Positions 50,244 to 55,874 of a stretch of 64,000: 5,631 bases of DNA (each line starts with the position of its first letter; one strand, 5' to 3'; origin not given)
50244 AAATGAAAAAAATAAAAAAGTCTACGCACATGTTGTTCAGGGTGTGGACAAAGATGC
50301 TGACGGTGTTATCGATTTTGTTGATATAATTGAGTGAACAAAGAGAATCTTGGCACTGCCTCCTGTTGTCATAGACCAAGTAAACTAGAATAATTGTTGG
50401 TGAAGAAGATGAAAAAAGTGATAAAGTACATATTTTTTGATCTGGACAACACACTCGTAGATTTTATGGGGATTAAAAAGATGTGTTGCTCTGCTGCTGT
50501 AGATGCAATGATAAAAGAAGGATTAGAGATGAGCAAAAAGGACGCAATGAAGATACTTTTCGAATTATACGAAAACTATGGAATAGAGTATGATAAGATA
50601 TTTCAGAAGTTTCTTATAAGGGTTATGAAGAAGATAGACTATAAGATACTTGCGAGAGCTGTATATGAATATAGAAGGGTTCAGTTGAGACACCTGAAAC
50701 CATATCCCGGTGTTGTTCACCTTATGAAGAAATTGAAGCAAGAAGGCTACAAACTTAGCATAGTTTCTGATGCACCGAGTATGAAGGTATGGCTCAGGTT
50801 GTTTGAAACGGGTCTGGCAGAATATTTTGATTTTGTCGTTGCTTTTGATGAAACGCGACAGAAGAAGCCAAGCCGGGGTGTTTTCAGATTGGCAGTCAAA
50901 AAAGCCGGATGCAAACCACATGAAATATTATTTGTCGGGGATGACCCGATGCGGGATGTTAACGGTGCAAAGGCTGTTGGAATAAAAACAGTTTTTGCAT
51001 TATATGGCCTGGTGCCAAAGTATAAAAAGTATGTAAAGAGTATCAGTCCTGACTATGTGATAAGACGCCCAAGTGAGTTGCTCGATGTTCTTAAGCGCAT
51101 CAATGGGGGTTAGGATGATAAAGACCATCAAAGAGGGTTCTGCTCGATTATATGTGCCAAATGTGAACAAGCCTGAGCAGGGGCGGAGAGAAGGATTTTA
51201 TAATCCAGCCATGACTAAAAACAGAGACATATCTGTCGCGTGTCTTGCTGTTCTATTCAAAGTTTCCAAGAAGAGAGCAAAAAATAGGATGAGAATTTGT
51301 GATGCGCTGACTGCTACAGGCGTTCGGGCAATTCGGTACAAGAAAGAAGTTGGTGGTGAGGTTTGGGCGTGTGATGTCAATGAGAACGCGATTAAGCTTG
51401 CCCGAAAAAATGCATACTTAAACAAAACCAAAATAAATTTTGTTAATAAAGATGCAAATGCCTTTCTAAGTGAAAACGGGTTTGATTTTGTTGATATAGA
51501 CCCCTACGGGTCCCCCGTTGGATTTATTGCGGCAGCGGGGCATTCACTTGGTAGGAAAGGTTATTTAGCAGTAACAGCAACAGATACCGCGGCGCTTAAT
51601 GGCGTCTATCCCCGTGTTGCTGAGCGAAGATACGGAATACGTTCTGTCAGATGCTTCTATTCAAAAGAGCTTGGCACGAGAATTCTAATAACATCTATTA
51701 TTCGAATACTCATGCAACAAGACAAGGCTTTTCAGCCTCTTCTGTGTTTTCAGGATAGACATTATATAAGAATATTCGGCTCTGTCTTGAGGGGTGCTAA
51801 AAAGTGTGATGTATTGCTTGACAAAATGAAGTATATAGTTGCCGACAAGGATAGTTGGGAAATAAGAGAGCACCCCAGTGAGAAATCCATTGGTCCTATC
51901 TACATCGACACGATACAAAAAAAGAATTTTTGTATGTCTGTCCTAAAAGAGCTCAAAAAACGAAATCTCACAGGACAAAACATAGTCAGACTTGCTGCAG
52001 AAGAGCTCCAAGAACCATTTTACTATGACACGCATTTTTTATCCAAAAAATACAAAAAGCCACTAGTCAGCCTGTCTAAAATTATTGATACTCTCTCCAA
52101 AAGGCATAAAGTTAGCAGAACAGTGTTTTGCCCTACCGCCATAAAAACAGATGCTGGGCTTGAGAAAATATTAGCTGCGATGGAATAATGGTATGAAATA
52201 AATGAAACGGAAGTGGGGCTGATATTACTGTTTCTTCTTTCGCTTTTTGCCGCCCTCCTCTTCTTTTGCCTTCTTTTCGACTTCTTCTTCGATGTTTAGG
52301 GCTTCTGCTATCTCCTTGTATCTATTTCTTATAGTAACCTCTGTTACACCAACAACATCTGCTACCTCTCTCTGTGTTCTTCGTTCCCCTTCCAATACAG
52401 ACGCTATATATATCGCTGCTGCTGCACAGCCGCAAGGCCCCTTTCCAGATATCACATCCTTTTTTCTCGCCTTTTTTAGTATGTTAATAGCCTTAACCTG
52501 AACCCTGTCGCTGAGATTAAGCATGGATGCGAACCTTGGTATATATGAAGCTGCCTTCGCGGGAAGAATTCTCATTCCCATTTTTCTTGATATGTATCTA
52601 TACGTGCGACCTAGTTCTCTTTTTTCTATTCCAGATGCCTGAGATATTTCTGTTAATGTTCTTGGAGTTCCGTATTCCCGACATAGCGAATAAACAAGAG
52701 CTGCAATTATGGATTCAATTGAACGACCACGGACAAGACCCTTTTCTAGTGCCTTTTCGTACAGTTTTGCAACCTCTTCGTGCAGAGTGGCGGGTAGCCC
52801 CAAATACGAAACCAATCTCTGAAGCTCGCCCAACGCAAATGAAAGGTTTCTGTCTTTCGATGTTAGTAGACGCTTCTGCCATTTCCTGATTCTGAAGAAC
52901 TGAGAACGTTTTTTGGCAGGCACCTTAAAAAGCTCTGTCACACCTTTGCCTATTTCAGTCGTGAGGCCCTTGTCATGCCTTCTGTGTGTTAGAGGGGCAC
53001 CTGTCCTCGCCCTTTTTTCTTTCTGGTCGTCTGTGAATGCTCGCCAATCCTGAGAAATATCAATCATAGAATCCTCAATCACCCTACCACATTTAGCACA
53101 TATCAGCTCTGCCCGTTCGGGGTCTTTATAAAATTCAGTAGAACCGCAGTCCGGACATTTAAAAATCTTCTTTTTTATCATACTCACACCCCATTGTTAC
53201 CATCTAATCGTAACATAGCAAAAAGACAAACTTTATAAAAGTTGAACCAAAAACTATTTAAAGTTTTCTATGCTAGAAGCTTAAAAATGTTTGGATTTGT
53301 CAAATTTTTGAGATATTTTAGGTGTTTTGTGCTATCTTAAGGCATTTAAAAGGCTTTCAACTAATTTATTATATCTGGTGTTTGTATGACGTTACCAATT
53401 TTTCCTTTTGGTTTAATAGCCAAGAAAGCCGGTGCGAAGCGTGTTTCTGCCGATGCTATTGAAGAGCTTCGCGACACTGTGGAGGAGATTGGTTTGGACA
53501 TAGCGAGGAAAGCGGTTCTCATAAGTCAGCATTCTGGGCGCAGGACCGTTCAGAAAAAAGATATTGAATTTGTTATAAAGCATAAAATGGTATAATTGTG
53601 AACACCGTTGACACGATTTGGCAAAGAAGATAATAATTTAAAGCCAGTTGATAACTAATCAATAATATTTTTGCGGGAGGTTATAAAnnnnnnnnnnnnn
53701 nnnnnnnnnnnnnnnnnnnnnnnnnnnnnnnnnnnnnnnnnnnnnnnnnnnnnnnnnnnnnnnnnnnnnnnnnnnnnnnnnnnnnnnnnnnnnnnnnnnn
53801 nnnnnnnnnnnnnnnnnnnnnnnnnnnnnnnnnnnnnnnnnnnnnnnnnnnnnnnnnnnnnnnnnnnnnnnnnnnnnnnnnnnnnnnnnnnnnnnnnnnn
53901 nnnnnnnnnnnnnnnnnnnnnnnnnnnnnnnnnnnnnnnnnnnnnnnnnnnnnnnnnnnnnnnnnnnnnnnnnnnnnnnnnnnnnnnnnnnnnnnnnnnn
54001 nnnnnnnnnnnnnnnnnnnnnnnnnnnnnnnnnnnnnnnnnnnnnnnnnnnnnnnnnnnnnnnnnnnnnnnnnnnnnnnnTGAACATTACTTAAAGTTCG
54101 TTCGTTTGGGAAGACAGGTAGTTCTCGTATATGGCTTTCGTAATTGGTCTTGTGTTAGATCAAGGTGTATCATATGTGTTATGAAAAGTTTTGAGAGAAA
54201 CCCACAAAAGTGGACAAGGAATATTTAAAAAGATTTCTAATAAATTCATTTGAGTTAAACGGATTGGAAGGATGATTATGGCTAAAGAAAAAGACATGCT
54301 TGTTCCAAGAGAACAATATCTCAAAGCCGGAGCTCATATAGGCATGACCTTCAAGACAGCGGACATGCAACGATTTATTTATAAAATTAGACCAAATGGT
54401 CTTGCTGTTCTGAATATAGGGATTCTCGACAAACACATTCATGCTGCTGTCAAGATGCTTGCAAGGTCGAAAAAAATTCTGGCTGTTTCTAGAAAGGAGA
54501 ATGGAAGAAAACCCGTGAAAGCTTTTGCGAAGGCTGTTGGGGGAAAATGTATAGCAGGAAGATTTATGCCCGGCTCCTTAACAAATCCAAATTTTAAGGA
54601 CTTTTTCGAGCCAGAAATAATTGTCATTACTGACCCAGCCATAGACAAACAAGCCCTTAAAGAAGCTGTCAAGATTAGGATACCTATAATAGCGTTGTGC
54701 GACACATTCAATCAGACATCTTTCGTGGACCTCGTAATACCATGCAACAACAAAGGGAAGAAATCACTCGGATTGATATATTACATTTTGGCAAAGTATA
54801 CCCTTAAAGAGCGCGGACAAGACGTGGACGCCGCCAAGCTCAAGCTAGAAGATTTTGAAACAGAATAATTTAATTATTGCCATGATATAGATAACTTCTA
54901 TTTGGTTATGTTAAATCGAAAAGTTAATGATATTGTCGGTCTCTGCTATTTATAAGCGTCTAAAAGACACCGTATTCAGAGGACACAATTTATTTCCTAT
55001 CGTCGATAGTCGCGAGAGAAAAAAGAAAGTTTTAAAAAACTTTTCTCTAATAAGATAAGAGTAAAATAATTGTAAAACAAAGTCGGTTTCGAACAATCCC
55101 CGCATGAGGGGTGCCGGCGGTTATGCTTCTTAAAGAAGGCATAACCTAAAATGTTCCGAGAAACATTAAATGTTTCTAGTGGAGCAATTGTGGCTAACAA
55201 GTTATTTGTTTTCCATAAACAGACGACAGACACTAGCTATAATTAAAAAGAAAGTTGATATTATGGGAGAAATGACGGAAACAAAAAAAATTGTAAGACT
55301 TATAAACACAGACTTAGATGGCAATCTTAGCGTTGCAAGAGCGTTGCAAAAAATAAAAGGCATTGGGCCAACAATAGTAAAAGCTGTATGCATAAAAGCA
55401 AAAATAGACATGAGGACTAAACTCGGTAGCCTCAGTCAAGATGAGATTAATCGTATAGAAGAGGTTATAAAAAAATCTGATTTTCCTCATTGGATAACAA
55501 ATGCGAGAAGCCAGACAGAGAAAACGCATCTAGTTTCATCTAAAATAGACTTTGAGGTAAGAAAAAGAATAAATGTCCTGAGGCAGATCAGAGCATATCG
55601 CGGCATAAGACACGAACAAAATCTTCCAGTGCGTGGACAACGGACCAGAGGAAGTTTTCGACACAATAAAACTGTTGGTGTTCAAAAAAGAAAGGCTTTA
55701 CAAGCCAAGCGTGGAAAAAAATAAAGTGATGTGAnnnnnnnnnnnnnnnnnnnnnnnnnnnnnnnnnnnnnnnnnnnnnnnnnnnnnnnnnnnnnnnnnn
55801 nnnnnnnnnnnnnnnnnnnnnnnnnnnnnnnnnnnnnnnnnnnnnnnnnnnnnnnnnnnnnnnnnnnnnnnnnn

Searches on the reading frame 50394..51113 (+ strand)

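Call 75: search_protein_families(library=pfam, proteins=[window:50394-51113:+], max_evalue=0.001)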
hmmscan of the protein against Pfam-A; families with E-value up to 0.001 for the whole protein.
window:50394-51113:+ (239 aa): 5 families
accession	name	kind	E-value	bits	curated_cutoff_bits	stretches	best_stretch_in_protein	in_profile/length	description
PF13419.12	HAD_2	-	2.4e-31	109.7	23.8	1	13-201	1-177/178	Haloacid dehalogenase-like hydrolase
PF00702.32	Hydrolase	-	9.7e-26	91.8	26.4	1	10-196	1-191/191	haloacid dehalogenase-like hydrolase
PF13242.12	Hydrolase_like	-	1.8e-11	44.2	22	1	158-224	4-70/75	HAD-hyrolase-like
PF12710.13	HAD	-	8.4e-07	30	27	1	13-140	1-123/189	haloacid dehalogenase-like hydrolase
PF06888.18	Put_Phosphatase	-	1.2e-05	25.3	27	1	67-149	39-120/234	Putative Phosphatase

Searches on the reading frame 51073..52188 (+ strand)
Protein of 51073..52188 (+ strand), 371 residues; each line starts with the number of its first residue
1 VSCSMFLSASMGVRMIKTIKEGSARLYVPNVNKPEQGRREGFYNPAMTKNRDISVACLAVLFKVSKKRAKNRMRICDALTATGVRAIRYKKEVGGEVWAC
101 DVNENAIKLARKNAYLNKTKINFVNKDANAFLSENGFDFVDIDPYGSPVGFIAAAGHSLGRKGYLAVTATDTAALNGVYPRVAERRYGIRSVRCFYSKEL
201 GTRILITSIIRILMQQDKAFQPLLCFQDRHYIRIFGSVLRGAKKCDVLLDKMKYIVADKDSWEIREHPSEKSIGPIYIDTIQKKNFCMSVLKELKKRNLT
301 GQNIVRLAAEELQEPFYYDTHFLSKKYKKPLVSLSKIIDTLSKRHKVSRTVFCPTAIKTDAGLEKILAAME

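Call 75: search_protein_families(library=pfam, proteins=[window:51073-52188:+], max_evalue=0.001)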
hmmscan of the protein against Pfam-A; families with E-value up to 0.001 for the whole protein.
window:51073-52188:+ (371 aa): 5 families
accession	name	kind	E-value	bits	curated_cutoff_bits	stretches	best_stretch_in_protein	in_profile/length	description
PF02005.22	TRM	-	2.9e-80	270.7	27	1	22-370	1-375/376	N2,N2-dimethylguanosine tRNA methyltransferase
PF13649.12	Methyltransf_25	-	7.3e-06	27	27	1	76-140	2-68/97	Methyltransferase domain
PF13847.12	Methyltransf_31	-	3.4e-05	24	27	1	70-140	2-78/145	Methyltransferase domain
PF05175.20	MTS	-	0.00018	21.7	23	1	71-140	31-102/170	Methyltransferase small domain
PF06325.19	PrmA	-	0.00071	19.6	22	0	56-131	150-222/296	Ribosomal protein L11 methyltransferase (PrmA)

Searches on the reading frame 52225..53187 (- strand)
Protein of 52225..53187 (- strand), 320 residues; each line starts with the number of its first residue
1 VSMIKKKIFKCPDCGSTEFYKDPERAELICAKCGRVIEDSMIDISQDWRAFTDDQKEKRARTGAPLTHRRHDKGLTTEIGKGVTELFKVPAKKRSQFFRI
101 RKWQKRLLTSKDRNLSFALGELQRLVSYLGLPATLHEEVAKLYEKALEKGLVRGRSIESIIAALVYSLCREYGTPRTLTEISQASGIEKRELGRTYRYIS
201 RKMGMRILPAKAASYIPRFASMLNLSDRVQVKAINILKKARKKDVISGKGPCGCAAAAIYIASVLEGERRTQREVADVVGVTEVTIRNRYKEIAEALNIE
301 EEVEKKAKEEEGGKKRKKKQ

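Call 75: search_protein_families(library=pfam, proteins=[window:52225-53187:-], max_evalue=0.001)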
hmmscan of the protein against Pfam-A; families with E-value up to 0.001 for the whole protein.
window:52225-53187:- (320 aa): 3 families
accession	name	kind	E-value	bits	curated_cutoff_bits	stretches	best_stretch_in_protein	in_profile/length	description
PF00382.24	TFIIB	-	2.7e-43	146.3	23.6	2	210-295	6-91/92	Transcription factor TFIIB repeat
PF08271.17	Zn_Ribbon_TF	-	2.7e-16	59.3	29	1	9-51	1-43/43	TFIIB zinc-binding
PF04545.22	Sigma70_r4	-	4.4e-05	23.3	24.1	0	267-296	18-47/50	Sigma-70, region 4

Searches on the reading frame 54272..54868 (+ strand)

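Call 75: search_protein_families(library=pfam, proteins=[window:54272-54868:+], max_evalue=0.001)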
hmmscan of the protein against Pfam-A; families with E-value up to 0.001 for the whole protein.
window:54272-54868:+ (198 aa): 1 family
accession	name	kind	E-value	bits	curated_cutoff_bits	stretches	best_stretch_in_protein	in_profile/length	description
PF00318.25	Ribosomal_S2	-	2.9e-24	86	26.1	2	113-175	149-211/216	Ribosomal protein S2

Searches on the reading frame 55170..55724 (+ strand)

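Call 75: search_protein_families(library=pfam, proteins=[window:55170-55724:+], max_evalue=0.001)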
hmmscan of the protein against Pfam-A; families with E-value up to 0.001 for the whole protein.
window:55170-55724:+ (184 aa): 2 families
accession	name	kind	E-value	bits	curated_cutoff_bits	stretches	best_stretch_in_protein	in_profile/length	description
PF00416.27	Ribosomal_S13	-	7.3e-31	107.7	31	1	43-164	1-127/128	Ribosomal protein S13/S18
PF05833.16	NFACT_N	-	0.00041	19.7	31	1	36-102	174-238/456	NFACT N-terminal and middle domains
